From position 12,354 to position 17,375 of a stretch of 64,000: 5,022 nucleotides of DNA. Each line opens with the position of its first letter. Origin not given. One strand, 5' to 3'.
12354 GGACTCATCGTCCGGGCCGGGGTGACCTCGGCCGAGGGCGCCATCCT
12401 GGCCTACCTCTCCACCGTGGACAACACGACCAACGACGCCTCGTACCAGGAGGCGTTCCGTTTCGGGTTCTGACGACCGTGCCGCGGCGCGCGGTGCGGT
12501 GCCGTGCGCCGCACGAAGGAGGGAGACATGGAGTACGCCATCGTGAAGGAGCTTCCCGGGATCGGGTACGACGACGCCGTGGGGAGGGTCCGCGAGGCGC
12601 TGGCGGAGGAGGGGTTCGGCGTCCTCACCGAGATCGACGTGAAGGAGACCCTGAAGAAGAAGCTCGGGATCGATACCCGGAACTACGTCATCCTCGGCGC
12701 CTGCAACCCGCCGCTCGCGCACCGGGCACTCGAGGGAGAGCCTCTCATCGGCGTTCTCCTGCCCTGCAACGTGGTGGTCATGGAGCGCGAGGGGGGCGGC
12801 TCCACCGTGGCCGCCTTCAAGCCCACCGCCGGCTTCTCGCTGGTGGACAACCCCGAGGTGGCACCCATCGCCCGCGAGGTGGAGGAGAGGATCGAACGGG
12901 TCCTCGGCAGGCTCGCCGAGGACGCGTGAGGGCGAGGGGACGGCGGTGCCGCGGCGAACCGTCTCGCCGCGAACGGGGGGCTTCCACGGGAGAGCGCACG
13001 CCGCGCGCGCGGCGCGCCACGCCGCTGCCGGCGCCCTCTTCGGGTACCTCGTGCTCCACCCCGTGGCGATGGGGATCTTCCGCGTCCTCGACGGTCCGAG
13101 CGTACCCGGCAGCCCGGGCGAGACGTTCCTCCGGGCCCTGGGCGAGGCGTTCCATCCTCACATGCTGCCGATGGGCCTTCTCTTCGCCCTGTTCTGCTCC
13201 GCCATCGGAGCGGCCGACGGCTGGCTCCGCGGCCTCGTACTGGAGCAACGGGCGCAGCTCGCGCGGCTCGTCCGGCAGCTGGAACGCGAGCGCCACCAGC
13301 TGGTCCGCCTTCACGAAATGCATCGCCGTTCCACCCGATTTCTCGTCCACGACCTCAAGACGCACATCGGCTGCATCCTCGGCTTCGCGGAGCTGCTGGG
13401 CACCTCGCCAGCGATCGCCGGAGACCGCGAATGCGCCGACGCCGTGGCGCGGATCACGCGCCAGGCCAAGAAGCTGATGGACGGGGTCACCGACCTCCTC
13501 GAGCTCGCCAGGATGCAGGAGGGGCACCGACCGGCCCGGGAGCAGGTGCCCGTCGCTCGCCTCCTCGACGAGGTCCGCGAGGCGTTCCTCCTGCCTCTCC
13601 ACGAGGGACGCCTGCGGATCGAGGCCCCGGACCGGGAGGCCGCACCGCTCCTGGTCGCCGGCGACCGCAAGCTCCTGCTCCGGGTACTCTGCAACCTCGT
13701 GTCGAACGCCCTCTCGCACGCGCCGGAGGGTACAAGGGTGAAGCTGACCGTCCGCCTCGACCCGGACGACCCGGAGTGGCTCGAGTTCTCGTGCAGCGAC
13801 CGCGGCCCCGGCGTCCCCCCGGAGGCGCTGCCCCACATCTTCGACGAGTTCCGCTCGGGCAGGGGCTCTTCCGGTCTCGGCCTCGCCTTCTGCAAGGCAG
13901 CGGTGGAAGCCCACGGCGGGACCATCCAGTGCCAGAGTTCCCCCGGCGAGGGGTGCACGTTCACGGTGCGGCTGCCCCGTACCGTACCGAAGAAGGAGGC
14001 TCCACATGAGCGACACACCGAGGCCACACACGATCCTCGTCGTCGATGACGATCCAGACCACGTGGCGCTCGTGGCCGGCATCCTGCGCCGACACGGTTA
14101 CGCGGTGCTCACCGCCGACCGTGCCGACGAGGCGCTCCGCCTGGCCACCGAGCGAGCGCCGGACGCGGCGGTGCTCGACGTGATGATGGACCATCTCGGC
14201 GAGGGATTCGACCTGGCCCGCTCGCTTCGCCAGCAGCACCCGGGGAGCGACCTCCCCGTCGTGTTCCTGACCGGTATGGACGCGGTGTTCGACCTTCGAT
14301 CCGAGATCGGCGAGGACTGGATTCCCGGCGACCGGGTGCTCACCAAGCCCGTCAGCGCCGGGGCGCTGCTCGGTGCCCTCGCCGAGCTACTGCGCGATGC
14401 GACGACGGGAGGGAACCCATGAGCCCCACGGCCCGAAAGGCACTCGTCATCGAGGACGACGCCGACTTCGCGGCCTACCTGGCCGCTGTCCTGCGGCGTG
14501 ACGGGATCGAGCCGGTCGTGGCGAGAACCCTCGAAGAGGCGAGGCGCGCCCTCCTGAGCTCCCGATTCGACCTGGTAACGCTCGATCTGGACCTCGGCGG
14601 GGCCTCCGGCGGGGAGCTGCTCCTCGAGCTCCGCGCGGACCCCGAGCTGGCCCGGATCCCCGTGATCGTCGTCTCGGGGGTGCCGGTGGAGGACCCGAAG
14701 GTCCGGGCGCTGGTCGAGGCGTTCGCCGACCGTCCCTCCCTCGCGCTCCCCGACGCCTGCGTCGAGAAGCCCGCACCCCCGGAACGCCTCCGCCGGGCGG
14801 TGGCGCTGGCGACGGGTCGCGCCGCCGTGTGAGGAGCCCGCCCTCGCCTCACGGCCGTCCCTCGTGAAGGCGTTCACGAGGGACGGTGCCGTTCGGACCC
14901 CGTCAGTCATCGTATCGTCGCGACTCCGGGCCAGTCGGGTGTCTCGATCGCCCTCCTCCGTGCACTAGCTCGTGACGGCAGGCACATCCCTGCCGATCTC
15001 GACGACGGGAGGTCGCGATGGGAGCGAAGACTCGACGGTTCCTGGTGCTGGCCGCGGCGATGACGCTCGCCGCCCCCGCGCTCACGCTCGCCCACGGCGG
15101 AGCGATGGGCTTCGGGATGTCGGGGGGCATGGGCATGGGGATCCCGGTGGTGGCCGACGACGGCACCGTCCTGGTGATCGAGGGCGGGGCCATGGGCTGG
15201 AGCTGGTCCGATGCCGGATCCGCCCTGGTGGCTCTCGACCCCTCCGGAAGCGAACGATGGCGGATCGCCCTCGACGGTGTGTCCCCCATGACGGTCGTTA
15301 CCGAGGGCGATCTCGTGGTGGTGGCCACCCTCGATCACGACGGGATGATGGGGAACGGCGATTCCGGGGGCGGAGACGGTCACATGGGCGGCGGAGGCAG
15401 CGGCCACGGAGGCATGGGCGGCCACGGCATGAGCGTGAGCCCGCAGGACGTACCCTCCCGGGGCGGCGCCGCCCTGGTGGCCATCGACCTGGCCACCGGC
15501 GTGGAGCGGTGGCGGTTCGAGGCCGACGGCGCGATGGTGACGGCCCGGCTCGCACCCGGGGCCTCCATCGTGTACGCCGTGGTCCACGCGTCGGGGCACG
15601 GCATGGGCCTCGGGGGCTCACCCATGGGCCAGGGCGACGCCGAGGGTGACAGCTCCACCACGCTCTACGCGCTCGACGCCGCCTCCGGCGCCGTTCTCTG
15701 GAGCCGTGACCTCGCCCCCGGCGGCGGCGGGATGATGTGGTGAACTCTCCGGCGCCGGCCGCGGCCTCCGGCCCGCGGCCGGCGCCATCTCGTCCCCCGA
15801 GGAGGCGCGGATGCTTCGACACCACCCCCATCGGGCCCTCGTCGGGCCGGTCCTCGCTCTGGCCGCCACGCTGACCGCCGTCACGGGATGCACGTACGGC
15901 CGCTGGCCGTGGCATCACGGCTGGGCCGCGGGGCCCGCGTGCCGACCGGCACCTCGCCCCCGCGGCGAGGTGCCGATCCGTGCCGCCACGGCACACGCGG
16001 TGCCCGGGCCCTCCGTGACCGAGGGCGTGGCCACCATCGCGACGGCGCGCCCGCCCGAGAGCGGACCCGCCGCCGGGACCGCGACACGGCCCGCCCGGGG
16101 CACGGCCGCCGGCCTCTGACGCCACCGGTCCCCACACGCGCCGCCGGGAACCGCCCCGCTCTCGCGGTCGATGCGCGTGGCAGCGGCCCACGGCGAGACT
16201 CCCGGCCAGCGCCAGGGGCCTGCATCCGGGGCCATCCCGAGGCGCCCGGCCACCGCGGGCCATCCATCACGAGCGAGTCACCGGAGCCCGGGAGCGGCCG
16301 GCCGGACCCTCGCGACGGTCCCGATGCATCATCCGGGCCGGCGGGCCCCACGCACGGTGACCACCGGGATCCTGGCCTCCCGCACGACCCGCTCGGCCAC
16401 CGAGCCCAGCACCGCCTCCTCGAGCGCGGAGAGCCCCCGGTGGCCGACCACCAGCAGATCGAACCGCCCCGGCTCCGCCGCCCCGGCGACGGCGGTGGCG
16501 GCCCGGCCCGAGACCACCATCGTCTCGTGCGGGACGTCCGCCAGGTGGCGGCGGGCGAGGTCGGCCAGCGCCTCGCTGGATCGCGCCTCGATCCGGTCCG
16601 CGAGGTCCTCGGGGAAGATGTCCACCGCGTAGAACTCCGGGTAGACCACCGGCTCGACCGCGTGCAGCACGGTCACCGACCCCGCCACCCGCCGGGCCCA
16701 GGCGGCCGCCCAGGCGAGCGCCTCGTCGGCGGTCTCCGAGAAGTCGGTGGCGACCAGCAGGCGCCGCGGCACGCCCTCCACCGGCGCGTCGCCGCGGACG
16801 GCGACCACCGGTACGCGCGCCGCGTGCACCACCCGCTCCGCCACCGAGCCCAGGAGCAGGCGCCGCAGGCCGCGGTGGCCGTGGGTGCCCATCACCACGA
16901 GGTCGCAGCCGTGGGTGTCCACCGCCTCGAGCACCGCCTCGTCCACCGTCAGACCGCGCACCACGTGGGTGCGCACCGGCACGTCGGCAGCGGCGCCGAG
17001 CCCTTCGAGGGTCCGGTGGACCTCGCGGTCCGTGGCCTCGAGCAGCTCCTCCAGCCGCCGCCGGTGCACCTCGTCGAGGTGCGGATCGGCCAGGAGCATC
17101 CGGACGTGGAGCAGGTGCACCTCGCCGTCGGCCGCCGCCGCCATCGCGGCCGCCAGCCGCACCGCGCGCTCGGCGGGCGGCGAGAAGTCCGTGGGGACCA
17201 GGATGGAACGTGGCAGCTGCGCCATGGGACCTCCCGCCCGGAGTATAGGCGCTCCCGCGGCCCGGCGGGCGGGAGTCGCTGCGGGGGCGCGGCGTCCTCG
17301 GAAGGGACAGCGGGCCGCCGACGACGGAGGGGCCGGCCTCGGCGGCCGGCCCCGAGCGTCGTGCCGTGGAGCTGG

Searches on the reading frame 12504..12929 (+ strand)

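Call 35: search_protein_families(library=pfam, proteins=[window:12504-12929:+], max_evalue=0.00001)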
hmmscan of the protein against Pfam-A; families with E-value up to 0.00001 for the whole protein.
window:12504-12929:+ (141 aa): 1 family
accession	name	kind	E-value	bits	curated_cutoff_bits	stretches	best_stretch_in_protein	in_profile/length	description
PF03625.19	DUF302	-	7.4e-24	83.9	23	1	44-107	1-63/63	Domain of unknown function DUF302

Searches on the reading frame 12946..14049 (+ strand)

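Call 35: search_protein_families(library=pfam, proteins=[window:12946-14049:+], max_evalue=0.00001)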
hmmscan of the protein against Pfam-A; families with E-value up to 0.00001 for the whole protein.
window:12946-14049:+ (367 aa): 2 families
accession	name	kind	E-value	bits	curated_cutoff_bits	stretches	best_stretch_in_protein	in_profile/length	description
PF02518.31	HATPase_c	-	9.8e-29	100.5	26.4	1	239-346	1-110/111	Histidine kinase-, DNA gyrase B-, and HSP90-like ATPase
PF00512.31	HisKA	-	1.4e-06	28.7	26.9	1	130-193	6-66/66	His Kinase A (phospho-acceptor) domain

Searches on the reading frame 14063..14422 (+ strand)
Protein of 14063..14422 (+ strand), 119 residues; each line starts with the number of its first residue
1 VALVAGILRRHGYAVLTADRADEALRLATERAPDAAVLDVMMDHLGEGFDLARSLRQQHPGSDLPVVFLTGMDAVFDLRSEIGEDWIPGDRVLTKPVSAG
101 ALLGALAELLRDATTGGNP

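Call 35: search_protein_families(library=pfam, proteins=[window:14063-14422:+], max_evalue=0.00001)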
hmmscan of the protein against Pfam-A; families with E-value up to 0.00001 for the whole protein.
window:14063-14422:+ (119 aa): 1 family
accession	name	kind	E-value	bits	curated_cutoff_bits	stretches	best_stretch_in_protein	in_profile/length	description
PF00072.30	Response_reg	-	4.6e-13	49.7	30.2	1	3-105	13-109/111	Response regulator receiver domain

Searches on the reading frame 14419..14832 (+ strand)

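Call 35: search_protein_families(library=pfam, proteins=[window:14419-14832:+], max_evalue=0.00001)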
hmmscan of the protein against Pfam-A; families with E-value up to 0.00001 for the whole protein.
window:14419-14832:+ (137 aa): 1 family
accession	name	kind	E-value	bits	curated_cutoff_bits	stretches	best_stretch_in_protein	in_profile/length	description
PF00072.30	Response_reg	-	8.3e-13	48.9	30.2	1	9-103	2-93/111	Response regulator receiver domain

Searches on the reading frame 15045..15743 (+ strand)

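Call 35: search_protein_families(library=pfam, proteins=[window:15045-15743:+], max_evalue=0.00001)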
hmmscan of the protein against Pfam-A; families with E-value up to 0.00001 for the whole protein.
window:15045-15743:+ (232 aa): 1 family
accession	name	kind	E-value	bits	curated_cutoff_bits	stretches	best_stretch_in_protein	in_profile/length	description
PF13360.13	PQQ_2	-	1.8e-09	38.1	27.6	0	139-224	40-101/233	Outer membrane protein assembly factor BamB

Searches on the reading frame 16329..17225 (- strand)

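Call 35: search_protein_families(library=pfam, proteins=[window:16329-17225:-], max_evalue=0.00001)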
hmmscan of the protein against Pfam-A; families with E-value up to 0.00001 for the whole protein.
window:16329-17225:- (298 aa): 1 family
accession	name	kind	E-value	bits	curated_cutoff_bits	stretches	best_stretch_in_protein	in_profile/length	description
PF00582.32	Usp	-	3.5e-60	203.1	24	2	6-144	3-141/141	Universal stress protein family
